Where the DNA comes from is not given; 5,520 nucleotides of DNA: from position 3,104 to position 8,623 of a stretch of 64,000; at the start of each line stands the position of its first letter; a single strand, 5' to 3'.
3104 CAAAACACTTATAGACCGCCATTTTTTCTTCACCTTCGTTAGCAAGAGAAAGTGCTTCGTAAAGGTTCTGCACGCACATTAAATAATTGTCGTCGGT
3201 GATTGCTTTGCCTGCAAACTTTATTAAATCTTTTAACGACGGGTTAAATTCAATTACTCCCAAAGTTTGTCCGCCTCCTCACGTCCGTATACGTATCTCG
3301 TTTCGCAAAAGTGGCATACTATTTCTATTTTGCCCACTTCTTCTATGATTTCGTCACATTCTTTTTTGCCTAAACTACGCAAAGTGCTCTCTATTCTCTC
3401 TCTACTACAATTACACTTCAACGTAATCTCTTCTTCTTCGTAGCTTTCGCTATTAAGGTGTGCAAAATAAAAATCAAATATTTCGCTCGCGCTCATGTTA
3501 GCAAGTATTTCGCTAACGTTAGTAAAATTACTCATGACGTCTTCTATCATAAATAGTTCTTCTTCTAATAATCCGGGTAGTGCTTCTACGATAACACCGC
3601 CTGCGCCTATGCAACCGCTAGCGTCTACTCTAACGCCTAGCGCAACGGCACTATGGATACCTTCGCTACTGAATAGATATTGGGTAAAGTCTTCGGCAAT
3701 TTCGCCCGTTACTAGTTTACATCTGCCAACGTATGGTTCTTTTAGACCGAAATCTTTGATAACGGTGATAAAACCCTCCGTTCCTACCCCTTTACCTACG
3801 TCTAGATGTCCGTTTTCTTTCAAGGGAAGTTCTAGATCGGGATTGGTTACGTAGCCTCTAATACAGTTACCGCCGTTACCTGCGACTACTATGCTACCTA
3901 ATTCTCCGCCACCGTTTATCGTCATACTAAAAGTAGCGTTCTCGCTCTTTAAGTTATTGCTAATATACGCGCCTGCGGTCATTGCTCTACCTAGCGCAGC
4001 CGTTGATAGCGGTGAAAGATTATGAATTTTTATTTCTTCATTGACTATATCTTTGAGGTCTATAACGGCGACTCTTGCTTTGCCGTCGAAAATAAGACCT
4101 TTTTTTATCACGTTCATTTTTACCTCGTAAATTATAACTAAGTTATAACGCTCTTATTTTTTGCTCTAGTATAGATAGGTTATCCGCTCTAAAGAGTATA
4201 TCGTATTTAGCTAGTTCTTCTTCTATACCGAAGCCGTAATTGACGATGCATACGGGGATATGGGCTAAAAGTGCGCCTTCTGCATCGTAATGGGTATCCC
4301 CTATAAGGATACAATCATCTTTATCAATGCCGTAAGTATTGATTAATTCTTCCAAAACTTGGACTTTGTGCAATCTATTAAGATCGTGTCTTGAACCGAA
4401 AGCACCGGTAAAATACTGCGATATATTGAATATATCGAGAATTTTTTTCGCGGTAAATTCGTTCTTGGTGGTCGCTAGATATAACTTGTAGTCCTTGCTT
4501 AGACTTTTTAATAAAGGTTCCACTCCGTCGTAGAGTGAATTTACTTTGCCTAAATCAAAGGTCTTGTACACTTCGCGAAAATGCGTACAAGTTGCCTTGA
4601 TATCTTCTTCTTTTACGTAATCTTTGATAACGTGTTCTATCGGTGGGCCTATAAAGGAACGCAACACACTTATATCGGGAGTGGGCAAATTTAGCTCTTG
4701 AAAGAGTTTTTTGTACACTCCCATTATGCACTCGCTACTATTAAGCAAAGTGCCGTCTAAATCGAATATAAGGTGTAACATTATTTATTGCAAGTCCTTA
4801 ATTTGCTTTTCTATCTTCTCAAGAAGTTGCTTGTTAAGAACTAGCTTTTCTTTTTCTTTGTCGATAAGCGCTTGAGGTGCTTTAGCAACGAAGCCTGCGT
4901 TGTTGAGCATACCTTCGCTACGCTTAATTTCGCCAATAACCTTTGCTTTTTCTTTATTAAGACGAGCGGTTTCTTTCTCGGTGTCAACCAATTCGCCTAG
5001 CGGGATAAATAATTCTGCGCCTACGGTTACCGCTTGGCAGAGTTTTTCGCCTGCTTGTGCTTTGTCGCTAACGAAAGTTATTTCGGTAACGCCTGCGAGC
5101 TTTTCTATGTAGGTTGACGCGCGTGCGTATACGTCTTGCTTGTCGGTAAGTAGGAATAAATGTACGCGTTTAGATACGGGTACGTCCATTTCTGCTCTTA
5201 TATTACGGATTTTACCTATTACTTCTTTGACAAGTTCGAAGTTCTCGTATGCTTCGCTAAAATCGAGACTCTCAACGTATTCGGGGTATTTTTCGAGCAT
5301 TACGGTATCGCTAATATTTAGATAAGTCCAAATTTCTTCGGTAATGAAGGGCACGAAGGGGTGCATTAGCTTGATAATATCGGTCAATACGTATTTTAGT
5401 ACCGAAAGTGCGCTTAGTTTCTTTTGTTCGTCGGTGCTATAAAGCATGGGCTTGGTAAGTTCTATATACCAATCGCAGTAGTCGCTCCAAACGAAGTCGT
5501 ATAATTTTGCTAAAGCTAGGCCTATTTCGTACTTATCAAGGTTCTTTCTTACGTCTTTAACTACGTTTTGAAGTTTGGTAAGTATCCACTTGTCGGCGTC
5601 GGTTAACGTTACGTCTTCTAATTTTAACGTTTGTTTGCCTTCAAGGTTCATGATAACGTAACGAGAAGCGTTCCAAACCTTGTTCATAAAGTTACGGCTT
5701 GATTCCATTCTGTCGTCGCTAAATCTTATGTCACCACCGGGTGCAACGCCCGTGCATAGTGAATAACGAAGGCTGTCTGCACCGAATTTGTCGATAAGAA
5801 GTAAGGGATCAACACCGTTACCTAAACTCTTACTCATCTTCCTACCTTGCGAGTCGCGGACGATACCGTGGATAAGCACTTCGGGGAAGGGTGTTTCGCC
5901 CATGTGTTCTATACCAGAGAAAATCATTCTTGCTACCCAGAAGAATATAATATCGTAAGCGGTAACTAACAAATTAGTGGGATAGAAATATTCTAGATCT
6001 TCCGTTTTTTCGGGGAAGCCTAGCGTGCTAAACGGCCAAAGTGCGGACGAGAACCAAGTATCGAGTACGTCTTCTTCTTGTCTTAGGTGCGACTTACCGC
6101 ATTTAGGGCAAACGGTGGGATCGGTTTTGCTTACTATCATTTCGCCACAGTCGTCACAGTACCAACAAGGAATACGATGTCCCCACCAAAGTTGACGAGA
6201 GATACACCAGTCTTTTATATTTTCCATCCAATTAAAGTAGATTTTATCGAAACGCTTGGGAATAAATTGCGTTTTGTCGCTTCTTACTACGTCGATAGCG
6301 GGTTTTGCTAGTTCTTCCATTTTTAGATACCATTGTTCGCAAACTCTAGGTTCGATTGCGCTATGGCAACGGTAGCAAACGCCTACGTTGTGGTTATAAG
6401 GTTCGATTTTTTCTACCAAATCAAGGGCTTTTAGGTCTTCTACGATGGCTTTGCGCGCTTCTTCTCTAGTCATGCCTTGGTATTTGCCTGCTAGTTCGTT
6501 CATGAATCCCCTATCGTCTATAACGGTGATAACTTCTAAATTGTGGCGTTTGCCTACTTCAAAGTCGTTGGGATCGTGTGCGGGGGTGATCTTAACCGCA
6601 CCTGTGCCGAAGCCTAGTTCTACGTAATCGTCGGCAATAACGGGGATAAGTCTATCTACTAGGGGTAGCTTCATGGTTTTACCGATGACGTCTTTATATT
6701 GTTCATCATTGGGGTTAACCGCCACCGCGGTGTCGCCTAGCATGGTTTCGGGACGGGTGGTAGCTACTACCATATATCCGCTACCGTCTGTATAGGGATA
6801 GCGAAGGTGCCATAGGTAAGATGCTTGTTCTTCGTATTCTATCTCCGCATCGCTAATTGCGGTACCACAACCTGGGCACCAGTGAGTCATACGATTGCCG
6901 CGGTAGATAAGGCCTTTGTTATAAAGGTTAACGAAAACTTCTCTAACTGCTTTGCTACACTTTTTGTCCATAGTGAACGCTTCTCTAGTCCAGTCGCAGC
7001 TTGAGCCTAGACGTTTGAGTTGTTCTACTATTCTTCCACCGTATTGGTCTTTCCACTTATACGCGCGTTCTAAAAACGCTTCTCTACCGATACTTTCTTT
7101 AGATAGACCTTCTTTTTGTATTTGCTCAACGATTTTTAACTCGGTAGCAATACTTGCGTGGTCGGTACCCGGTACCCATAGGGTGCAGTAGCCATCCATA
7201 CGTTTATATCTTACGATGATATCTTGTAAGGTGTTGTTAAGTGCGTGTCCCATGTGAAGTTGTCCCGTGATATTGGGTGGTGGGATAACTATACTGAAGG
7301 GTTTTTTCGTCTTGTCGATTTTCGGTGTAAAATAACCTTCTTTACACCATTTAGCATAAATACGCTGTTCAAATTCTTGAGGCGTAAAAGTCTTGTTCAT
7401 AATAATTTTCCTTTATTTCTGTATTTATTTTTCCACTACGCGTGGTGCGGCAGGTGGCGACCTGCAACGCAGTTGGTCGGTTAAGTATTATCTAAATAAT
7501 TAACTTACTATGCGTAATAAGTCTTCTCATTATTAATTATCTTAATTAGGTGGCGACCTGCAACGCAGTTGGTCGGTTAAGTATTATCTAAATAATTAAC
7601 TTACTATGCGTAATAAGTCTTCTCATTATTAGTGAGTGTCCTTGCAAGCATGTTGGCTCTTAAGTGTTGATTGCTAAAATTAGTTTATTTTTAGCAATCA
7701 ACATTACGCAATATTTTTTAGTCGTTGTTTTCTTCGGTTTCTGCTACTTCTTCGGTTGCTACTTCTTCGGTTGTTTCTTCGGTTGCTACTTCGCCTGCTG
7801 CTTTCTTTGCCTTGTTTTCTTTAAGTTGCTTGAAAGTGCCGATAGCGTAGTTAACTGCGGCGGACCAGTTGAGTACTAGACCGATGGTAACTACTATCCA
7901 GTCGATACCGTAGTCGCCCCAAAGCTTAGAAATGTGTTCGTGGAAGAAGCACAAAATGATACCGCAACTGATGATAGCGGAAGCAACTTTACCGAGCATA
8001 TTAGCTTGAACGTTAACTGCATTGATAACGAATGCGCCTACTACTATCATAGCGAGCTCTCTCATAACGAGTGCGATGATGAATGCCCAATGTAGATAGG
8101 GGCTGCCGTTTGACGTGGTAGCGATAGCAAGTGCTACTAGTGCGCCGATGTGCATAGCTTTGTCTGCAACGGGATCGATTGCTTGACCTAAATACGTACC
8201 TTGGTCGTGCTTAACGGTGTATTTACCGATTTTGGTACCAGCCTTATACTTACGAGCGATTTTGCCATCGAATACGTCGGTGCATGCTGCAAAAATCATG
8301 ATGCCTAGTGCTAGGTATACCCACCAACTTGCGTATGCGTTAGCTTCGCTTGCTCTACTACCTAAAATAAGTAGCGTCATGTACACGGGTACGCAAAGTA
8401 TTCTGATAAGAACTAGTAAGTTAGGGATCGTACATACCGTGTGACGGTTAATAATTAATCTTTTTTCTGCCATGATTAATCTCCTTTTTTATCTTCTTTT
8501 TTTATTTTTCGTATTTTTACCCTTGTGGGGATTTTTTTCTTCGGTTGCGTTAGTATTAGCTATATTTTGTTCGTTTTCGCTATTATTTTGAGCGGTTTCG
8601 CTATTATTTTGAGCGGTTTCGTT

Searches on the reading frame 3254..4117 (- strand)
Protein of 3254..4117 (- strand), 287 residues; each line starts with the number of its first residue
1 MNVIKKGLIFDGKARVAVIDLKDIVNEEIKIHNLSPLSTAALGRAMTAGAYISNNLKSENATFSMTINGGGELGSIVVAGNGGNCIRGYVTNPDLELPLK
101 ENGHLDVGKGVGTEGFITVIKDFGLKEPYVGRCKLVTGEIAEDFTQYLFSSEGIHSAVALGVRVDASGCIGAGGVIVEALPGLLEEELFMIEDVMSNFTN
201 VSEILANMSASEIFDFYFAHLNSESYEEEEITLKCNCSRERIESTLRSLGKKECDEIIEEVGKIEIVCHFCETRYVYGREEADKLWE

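Call 22: search_protein_families(library=pfam, proteins=[window:3254-4117:-], max_evalue=0.00001)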
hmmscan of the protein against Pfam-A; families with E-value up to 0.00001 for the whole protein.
window:3254-4117:- (287 aa): 1 family
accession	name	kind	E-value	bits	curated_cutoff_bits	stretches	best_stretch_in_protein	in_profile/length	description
PF01430.24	HSP33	-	9.4e-78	261.8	21.4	1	5-277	4-272/273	Hsp33 protein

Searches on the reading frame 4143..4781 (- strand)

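Call 22: search_protein_families(library=pfam, proteins=[window:4143-4781:-], max_evalue=0.00001)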
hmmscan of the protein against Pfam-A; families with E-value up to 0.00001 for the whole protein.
window:4143-4781:- (212 aa): 5 families
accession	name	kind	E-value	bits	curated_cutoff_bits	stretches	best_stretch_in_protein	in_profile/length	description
PF13419.12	HAD_2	-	6.8e-29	101.7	23.8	1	4-180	1-178/178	Haloacid dehalogenase-like hydrolase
PF00702.32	Hydrolase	-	2.3e-17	64.5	26.4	1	4-173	4-190/191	haloacid dehalogenase-like hydrolase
PF12710.13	HAD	-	9.2e-11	42.9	27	1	5-167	2-185/189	haloacid dehalogenase-like hydrolase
PF08282.18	Hydrolase_3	-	9.4e-08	32.5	20.9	0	61-168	113-217/255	haloacid dehalogenase-like hydrolase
PF13242.12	Hydrolase_like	-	8.4e-06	26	22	0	142-194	9-62/75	HAD-hyrolase-like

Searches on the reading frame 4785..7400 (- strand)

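Call 22: search_protein_families(library=pfam, proteins=[window:4785-7400:-], max_evalue=0.00001)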
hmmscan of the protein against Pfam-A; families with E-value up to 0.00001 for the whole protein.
window:4785-7400:- (871 aa): 5 families
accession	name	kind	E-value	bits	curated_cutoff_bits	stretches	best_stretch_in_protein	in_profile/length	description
PF00133.28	tRNA-synt_1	-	7.8e-142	473.3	22.7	1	14-560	2-413/414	tRNA synthetases class I (I, L, M and V)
PF08264.19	Anticodon_1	-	5.1e-43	146.9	25.1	1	603-748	1-146/148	Anticodon-binding domain of tRNA ligase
PF09334.17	tRNA-synt_1g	-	1.2e-26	93.8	20.1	2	42-188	8-136/391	tRNA synthetases class I (M)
PF10458.14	Val_tRNA-synt_C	-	3.5e-12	46.8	25.9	1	806-871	1-66/66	Valyl tRNA synthetase tRNA binding arm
PF13603.12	tRNA-synt_1_2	-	1.1e-10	41.8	25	1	240-300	86-146/185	Leucyl-tRNA synthetase, editing domain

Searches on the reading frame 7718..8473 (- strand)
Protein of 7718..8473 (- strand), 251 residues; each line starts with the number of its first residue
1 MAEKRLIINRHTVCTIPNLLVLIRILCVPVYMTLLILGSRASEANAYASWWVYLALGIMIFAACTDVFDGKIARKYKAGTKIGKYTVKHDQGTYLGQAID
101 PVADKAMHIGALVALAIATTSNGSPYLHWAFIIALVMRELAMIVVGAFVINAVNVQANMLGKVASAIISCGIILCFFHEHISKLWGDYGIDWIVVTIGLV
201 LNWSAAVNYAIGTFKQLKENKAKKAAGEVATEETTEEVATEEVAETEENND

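Call 22: search_protein_families(library=pfam, proteins=[window:7718-8473:-], max_evalue=0.00001)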
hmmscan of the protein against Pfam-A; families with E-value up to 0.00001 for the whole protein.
window:7718-8473:- (251 aa): 1 family
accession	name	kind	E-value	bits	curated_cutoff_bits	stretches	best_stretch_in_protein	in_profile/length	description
PF01066.26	CDP-OH_P_transf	-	9.3e-30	104.5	22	2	15-85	2-61/152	CDP-alcohol phosphatidyltransferase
